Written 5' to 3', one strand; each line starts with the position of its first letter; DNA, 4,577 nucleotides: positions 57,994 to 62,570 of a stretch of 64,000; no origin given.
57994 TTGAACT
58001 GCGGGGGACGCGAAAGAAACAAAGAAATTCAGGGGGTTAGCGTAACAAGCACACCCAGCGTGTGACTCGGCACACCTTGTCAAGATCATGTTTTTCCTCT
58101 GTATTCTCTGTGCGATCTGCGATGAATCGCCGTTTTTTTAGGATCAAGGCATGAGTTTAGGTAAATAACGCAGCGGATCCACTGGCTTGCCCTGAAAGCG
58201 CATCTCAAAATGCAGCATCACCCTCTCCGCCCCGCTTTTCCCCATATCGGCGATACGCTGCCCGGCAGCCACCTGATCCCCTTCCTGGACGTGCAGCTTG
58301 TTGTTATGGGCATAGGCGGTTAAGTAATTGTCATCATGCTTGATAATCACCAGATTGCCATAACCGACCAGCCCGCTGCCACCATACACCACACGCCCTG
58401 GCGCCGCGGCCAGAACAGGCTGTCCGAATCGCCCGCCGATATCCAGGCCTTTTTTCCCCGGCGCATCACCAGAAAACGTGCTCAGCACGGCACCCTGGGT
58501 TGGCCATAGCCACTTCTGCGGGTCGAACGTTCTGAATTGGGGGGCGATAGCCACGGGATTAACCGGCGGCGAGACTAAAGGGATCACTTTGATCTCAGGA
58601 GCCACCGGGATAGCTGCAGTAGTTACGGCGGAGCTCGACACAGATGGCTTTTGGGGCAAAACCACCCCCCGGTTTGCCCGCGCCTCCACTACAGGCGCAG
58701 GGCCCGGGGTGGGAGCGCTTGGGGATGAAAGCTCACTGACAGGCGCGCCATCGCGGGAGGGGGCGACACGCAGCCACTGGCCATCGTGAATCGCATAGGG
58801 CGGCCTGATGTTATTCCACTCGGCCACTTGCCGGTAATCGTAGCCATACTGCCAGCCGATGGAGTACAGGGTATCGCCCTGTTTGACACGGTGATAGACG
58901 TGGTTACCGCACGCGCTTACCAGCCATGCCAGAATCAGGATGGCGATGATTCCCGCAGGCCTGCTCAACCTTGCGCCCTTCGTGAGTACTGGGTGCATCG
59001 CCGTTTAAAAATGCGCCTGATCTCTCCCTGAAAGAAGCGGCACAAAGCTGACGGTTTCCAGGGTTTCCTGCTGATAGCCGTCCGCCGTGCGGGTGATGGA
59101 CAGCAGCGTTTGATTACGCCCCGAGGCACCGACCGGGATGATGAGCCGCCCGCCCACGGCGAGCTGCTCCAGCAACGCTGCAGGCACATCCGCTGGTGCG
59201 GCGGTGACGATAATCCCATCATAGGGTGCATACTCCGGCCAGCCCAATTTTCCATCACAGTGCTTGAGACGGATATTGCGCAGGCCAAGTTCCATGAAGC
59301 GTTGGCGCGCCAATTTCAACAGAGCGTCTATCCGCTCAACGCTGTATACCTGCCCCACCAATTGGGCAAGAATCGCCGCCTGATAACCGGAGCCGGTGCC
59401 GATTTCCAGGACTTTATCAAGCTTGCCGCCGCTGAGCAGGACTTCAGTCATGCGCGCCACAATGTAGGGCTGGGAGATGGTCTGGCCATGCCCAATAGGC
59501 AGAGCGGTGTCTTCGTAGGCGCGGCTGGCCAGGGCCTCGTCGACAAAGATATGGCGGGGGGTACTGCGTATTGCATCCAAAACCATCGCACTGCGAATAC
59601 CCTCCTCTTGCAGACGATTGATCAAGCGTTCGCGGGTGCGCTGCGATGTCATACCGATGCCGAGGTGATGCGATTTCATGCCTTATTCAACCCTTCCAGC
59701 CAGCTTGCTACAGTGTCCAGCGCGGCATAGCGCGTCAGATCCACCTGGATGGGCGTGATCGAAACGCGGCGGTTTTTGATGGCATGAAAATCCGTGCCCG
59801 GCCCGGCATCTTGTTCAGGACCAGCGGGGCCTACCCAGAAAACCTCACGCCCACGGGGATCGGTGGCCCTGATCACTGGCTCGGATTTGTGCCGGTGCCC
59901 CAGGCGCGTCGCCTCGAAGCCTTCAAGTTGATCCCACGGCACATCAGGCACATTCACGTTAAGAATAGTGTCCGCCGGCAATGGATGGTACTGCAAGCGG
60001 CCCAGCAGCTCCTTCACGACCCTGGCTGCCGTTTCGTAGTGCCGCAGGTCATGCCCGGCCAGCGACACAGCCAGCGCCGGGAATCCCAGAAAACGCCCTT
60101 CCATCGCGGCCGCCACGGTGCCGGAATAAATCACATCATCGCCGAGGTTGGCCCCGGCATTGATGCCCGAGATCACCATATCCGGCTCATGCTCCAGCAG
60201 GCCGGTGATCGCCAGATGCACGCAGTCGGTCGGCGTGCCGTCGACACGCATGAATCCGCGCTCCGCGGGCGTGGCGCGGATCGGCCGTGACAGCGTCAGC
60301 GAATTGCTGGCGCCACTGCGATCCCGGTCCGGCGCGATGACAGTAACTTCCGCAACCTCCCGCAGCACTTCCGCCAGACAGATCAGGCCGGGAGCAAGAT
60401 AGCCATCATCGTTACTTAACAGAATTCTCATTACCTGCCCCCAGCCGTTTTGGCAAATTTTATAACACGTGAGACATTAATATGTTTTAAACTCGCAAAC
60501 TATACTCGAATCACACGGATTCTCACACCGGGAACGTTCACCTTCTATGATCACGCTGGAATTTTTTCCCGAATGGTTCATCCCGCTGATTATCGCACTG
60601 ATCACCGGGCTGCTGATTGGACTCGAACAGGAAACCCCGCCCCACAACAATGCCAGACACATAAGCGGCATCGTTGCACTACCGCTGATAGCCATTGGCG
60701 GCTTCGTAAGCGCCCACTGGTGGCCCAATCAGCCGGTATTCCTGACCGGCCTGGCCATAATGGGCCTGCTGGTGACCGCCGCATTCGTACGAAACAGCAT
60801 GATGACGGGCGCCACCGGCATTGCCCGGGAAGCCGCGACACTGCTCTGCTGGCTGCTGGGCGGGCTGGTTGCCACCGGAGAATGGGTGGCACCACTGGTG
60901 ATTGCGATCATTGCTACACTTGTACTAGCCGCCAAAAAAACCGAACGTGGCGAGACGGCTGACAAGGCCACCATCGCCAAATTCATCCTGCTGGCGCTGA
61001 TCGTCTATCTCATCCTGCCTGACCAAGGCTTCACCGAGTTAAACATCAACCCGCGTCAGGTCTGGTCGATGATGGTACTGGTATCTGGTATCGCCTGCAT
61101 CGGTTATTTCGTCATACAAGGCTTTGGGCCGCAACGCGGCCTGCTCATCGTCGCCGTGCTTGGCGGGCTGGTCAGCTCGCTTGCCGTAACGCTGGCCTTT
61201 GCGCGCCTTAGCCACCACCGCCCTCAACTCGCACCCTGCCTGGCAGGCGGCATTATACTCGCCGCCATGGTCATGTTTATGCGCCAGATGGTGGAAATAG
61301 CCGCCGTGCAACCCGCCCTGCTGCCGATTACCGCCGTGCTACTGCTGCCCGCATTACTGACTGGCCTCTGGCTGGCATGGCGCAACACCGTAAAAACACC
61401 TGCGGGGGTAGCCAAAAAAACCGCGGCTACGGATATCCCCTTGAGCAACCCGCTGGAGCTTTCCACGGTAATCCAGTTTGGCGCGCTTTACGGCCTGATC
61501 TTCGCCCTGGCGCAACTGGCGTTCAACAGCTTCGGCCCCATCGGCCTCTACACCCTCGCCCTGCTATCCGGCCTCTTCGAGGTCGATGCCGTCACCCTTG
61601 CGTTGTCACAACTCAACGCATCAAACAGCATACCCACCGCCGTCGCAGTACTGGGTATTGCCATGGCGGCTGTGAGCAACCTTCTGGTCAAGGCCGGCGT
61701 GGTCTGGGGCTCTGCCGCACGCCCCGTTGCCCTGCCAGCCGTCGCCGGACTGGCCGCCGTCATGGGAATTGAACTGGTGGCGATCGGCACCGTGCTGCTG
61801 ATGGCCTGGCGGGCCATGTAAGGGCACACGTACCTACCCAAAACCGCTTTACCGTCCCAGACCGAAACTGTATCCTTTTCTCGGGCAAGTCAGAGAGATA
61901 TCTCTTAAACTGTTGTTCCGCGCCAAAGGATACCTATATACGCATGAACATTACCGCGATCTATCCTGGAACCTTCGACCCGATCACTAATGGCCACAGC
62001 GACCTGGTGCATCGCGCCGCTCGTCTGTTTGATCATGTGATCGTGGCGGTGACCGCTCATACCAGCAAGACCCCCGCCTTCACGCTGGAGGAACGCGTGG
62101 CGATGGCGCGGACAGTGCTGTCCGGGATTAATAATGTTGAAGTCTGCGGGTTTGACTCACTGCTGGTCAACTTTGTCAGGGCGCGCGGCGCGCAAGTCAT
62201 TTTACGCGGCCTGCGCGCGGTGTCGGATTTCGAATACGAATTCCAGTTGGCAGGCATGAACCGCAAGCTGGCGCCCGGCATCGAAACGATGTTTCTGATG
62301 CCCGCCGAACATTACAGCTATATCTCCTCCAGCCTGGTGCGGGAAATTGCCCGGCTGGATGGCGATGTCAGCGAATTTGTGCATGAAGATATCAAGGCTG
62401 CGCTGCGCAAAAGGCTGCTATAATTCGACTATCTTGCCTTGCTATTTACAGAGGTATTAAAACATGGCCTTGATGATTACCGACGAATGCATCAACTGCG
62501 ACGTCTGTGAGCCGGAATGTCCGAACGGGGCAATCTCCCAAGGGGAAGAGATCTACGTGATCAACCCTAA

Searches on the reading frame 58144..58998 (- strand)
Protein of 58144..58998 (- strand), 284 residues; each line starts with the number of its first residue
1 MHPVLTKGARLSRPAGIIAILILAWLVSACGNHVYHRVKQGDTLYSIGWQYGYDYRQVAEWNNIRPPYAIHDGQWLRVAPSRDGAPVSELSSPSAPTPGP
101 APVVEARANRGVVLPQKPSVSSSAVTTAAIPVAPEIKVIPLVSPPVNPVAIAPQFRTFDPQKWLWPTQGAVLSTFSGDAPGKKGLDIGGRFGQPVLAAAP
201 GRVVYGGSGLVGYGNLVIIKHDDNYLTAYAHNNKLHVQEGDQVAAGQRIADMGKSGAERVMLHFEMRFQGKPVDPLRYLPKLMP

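Call 14: search_protein_families(library=pfam, proteins=[window:58144-58998:-])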
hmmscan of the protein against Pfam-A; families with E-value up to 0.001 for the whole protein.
window:58144-58998:- (284 aa): 3 families
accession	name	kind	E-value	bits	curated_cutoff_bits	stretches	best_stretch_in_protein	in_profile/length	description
PF01551.29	Peptidase_M23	-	8e-30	103.3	28.7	1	182-275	3-96/96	Peptidase family M23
PF01476.26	LysM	-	1.4e-10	41.4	20.9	1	36-78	1-42/43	LysM domain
PF13533.13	Biotin_lipoyl_2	-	0.00041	20.5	29.8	0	234-248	13-27/32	Biotin-lipoyl like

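Call 73: find_homologous_proteins(query=window:58144-58998:-, max_evalue=1e-40)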
Query window:58144-58998:- (284 aa): 7424 proteins with E <= 1e-40 among 8000 candidates; the best 120 are listed.
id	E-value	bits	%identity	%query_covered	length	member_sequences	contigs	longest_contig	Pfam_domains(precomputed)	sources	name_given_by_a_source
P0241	1.1e-188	644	100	100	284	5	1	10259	PF01551.30,PF01476.27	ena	-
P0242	1.8e-160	551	88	96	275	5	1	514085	PF01551.30,PF01476.27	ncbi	ncbi:MAG: peptidoglycan DD-metalloendopeptidase family protein [Gammaproteobacteria bacterium]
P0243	1.2e-151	522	84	96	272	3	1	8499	PF01551.30,PF01476.27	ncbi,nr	ncbi:MAG: peptidoglycan DD-metalloendopeptidase family protein [Gammaproteobacteria bacterium]|nr:pe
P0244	2.8e-114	400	63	96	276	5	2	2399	PF01551.30,PF01476.27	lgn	-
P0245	1.0e-109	385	68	91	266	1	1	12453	PF01551.30,PF01476.27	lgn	-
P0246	3.1e-92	327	56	91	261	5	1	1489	PF01551.30,PF01476.27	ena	-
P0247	7.8e-90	319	54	94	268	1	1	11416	PF01551.30,PF01476.27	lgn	-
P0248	2.1e-89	318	57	93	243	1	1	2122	PF01551.30,PF01476.27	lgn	-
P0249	2.9e-89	317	56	94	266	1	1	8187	PF01551.30,PF01476.27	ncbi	-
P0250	4.4e-88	313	57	94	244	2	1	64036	PF01551.30,PF01476.27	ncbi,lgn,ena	-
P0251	5.1e-88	313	57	94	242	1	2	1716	PF01551.30,PF01476.27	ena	-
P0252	8.3e-87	309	56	95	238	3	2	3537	PF01551.30,PF01476.27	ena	-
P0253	4.0e-86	307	56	93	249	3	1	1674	PF01551.30,PF01476.27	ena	-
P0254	7.2e-86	306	56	96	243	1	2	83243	PF01551.30,PF01476.27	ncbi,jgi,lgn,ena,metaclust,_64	metaclust:\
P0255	1.3e-85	305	57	94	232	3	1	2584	PF01551.30,PF01476.27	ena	-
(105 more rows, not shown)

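Call 74: find_encoding_contigs(protein=P0242, flank=10000, max_places=2)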
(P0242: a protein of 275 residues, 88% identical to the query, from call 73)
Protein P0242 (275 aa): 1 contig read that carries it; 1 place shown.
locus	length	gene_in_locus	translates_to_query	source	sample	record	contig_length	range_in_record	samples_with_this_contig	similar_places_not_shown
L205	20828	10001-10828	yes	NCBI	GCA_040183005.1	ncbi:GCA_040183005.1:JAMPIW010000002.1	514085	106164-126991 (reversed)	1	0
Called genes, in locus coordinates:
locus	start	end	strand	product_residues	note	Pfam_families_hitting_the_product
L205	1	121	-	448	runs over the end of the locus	-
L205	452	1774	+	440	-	PF12801:Fer4_5, PF00037:Fer4 (faint), PF12838:Fer4_7 (faint), PF13746:Fer4_18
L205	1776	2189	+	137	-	-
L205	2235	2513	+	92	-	-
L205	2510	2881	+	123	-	-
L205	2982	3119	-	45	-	-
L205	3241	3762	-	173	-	PF20603:Bact_hydrolase (faint)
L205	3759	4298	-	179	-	PF00115:COX1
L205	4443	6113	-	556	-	PF01019:G_glu_transpept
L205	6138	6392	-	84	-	PF00037:Fer4 (weak), PF12838:Fer4_7 (weak)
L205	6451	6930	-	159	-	PF01467:CTP_transf_like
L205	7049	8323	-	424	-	PF02308:MgtC, PF13194:DUF4010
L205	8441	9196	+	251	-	PF01975:SurE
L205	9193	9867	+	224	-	PF01135:PCMT, PF13649:Methyltransf_25 (weak), PF13847:Methyltransf_31 (weak)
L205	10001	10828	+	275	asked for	PF01476:LysM, PF01551:Peptidase_M23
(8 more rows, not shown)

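Call 75: find_encoding_contigs(protein=P0243, flank=4000, max_places=2)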
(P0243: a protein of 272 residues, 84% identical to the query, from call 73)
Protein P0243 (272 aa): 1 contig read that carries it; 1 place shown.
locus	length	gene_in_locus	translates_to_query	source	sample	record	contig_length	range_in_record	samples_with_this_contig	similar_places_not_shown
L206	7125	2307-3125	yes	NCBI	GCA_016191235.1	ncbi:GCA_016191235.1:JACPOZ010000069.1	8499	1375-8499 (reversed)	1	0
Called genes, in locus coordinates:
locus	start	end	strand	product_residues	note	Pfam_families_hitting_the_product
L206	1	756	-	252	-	PF02308:MgtC, PF13194:DUF4010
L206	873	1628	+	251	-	PF01975:SurE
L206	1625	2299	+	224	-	PF01135:PCMT, PF13649:Methyltransf_25 (weak), PF13847:Methyltransf_31 (weak)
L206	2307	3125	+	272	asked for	PF01476:LysM, PF01551:Peptidase_M23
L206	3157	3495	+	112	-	-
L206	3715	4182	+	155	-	PF18902:DUF5658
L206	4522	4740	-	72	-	PF07927:HicA_toxin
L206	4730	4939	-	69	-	PF24113:DUF7387 (weak)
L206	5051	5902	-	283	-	PF00763:THF_DHG_CYH, PF02882:THF_DHG_CYH_C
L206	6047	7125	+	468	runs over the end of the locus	PF00330:Aconitase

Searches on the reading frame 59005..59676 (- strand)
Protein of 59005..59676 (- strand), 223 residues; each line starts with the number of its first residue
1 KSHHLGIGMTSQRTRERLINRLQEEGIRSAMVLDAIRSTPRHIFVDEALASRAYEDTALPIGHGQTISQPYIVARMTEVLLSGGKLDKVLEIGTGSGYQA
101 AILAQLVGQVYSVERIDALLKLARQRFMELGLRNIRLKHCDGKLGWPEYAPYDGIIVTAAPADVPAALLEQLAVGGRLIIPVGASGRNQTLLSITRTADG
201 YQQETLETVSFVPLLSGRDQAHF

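Call 111: search_protein_families(library=pfam, max_evalue=0.000001, proteins=[window:59005-59676:-])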
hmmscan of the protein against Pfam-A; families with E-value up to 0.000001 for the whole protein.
window:59005-59676:- (223 aa): 3 families
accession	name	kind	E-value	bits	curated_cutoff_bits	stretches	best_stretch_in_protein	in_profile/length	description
PF01135.25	PCMT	-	5.6e-62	209.7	20.3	1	15-217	3-208/210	Protein-L-isoaspartate(D-aspartate) O-methyltransferase (PCMT)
PF13847.12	Methyltransf_31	-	3.4e-07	30.5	27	1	87-165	5-88/145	Methyltransferase domain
PF13649.12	Methyltransf_25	-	7.4e-07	30.2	27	0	89-160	1-73/97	Methyltransferase domain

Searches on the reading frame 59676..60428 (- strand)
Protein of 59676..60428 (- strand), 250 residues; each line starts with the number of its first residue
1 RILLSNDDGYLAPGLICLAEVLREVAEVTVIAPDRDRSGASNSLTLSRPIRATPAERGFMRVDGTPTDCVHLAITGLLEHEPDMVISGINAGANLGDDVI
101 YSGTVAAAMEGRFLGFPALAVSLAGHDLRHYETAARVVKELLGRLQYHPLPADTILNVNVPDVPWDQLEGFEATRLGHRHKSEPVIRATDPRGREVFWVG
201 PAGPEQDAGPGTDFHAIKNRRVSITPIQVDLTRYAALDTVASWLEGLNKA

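Call 111: search_protein_families(library=pfam, max_evalue=0.000001, proteins=[window:59676-60428:-])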
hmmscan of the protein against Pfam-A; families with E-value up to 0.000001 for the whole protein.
window:59676-60428:- (250 aa): 1 family
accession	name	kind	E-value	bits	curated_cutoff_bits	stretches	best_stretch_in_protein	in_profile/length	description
PF01975.23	SurE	-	6.2e-62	209.2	22.1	1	2-182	1-188/189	Survival protein SurE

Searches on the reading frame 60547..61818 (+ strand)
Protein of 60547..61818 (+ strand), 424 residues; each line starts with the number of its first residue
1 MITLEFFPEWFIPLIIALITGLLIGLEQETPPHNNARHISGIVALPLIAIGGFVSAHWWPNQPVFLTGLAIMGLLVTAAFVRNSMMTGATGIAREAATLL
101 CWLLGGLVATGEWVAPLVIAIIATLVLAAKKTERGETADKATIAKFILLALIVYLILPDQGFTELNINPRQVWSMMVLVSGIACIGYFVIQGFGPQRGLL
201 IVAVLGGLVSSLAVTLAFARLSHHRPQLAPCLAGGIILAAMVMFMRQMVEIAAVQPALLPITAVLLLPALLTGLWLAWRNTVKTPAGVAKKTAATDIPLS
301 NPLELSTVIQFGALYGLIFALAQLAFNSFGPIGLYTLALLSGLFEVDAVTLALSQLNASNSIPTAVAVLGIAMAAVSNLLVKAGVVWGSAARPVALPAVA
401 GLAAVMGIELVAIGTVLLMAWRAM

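Call 111: search_protein_families(library=pfam, max_evalue=0.000001, proteins=[window:60547-61818:+])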
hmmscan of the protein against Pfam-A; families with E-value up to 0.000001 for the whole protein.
window:60547-61818:+ (424 aa): 2 families
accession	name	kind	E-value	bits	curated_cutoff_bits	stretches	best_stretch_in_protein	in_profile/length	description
PF13194.11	DUF4010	-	2.3e-53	181.5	30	1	177-387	1-207/210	Domain of unknown function (DUF4010)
PF02308.21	MgtC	-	8e-07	29.9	31.4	1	14-131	1-116/121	MgtC family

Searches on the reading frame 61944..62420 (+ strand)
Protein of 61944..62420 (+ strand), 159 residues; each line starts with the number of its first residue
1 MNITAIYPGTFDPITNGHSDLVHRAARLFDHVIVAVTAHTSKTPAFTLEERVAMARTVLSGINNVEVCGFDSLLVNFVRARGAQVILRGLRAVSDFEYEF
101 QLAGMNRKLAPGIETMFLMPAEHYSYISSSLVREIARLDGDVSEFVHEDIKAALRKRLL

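Call 111: search_protein_families(library=pfam, max_evalue=0.000001, proteins=[window:61944-62420:+])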
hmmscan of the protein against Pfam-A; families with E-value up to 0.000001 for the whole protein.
window:61944-62420:+ (159 aa): 1 family
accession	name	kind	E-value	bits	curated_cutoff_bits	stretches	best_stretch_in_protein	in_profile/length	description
PF01467.32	CTP_transf_like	-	1.1e-28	100.5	21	1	6-134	1-132/133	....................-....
